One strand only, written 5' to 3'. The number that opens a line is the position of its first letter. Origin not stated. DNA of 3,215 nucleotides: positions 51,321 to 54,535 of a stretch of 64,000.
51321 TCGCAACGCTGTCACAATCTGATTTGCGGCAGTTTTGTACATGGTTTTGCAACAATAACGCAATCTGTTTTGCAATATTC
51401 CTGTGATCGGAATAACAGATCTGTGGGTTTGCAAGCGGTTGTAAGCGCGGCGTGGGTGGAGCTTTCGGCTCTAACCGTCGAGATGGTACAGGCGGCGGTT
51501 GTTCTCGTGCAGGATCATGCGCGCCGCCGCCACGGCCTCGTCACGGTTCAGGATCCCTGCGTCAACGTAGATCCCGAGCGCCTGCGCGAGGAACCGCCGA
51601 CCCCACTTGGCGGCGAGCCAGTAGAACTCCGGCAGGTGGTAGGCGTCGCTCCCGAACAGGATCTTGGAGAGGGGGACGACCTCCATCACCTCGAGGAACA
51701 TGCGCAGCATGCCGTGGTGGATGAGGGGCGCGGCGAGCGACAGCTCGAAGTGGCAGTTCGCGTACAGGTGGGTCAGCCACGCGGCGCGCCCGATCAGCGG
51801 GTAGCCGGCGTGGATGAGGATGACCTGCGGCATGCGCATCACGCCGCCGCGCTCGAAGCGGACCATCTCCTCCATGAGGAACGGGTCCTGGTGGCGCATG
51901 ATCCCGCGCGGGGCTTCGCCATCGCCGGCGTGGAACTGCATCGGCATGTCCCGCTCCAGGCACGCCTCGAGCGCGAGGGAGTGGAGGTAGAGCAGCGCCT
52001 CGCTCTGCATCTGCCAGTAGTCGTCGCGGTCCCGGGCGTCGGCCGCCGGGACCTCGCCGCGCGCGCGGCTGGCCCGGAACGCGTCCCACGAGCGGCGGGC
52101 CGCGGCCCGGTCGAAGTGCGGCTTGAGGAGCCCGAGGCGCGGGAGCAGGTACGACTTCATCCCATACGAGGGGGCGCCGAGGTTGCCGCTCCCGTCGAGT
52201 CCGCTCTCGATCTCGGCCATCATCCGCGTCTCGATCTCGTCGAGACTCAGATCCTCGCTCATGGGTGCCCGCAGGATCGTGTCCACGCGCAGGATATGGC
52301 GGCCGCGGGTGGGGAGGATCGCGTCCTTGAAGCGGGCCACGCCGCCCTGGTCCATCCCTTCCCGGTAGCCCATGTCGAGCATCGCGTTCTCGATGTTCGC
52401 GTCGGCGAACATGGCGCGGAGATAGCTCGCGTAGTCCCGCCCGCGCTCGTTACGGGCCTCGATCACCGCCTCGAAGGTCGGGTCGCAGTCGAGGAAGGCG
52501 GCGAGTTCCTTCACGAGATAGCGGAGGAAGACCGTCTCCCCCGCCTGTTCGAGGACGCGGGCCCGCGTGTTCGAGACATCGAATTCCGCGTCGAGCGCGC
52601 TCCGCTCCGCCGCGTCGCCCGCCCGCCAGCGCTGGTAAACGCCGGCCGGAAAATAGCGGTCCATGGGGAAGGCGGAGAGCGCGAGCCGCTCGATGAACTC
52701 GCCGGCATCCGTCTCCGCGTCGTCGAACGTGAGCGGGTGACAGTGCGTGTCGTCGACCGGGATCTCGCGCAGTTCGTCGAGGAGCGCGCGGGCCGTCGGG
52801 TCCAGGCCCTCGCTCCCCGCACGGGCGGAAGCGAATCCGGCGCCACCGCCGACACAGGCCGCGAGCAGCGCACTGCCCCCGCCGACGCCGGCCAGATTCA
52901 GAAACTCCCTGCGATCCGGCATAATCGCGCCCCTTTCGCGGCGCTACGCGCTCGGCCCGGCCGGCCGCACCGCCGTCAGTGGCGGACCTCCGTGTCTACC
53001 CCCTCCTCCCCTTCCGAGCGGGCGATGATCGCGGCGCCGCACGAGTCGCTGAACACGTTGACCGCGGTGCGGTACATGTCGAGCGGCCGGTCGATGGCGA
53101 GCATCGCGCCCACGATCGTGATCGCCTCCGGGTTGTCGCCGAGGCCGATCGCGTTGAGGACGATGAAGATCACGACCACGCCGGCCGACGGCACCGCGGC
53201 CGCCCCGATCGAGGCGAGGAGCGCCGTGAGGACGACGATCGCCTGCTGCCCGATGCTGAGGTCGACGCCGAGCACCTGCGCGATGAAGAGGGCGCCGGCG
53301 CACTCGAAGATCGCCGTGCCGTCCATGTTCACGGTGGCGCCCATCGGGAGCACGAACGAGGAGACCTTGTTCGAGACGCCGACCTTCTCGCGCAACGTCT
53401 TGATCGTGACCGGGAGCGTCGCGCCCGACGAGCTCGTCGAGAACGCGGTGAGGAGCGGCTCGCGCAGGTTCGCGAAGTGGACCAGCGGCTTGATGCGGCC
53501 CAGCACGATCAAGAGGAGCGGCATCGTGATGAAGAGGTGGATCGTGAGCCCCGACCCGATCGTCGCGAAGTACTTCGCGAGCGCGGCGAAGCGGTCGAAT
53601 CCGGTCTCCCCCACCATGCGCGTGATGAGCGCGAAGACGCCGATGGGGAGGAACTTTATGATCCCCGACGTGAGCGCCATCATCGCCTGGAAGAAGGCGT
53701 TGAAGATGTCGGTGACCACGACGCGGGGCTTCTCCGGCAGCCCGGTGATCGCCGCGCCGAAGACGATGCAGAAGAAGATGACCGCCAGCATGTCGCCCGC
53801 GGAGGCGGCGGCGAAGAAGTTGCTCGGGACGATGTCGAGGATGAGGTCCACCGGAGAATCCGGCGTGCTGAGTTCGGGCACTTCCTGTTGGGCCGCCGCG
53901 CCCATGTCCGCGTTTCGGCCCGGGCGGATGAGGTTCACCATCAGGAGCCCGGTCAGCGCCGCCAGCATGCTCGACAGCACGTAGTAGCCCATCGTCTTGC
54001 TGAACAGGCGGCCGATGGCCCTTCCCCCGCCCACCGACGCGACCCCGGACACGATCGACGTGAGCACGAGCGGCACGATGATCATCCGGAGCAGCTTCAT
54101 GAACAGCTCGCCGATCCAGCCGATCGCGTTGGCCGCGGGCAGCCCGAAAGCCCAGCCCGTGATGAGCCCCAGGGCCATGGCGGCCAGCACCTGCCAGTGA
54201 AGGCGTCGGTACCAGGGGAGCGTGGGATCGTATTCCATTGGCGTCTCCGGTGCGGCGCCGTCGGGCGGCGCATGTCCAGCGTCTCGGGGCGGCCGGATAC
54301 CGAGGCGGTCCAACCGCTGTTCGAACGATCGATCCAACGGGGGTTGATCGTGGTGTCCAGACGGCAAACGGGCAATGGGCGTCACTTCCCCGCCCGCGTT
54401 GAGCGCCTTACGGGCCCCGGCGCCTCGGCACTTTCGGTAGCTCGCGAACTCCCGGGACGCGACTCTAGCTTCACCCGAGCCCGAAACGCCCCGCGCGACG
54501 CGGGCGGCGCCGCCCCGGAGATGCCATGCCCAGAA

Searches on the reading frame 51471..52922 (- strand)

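Call 23: search_protein_families(library=pfam, proteins=[window:51471-52922:-], max_evalue=0.001)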
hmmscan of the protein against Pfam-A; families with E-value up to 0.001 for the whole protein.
window:51471-52922:- (483 aa): 1 family
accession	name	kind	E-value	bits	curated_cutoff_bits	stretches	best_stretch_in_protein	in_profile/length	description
PF04909.20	Amidohydro_2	-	5.2e-10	40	26.4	1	298-481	122-289/289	Amidohydrolase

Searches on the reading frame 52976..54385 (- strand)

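Call 23: search_protein_families(library=pfam, proteins=[window:52976-54385:-], max_evalue=0.001)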
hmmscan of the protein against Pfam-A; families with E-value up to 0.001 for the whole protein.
window:52976-54385:- (469 aa): 1 family
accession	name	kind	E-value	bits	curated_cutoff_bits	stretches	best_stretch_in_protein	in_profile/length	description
PF00375.23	SDF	-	2.6e-118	395.9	27.9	1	62-456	1-386/387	Sodium:dicarboxylate symporter family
